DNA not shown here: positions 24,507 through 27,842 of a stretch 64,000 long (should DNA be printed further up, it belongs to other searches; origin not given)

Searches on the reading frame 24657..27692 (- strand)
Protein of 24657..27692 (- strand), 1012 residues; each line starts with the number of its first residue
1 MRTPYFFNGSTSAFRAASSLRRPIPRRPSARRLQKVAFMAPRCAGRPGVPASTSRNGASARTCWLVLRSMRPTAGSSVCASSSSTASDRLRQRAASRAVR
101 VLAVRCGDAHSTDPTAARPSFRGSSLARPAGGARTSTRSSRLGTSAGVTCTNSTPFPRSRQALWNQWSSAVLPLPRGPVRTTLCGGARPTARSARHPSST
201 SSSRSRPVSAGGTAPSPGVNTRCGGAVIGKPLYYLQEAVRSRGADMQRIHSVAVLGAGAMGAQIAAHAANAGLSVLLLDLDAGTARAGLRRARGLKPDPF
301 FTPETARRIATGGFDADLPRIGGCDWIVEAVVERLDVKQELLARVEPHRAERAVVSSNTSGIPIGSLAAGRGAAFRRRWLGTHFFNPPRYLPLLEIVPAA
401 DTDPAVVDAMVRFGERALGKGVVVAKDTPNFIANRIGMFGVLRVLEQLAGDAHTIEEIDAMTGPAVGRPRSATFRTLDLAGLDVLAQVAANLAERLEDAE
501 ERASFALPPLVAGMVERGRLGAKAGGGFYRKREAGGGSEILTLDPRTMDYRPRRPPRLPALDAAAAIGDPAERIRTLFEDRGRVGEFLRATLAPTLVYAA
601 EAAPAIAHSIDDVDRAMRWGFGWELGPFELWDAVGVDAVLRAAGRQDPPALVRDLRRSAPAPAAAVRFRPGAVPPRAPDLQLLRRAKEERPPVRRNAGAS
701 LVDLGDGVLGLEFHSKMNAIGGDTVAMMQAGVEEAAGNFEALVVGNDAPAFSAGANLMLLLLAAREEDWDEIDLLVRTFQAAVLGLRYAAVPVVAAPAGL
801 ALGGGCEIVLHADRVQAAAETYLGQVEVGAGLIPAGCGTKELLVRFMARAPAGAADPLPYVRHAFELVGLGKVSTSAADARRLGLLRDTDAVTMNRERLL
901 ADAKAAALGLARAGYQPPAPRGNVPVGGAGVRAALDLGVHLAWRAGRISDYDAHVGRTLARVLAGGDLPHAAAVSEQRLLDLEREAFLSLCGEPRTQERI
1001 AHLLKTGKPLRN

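Call 22: search_protein_families(library=pfam, proteins=[window:24657-27692:-], max_evalue=0.00001)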
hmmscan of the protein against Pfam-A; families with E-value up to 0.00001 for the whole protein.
window:24657-27692:- (1012 aa): 4 families
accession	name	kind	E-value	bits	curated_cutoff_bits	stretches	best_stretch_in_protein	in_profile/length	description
PF02737.24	3HCDH_N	-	3.8e-42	144.7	22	1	251-428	1-180/180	3-hydroxyacyl-CoA dehydrogenase, NAD binding domain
PF00725.27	3HCDH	-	1.3e-21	77.4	22.1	2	431-530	2-96/97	3-hydroxyacyl-CoA dehydrogenase, C-terminal domain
PF00378.25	ECH_1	-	6.6e-11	42.5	27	1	710-842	8-140/251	Enoyl-CoA hydratase/isomerase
PF16113.10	ECH_2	-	1.4e-06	28.5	27.2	1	708-843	3-139/335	Enoyl-CoA hydratase/isomerase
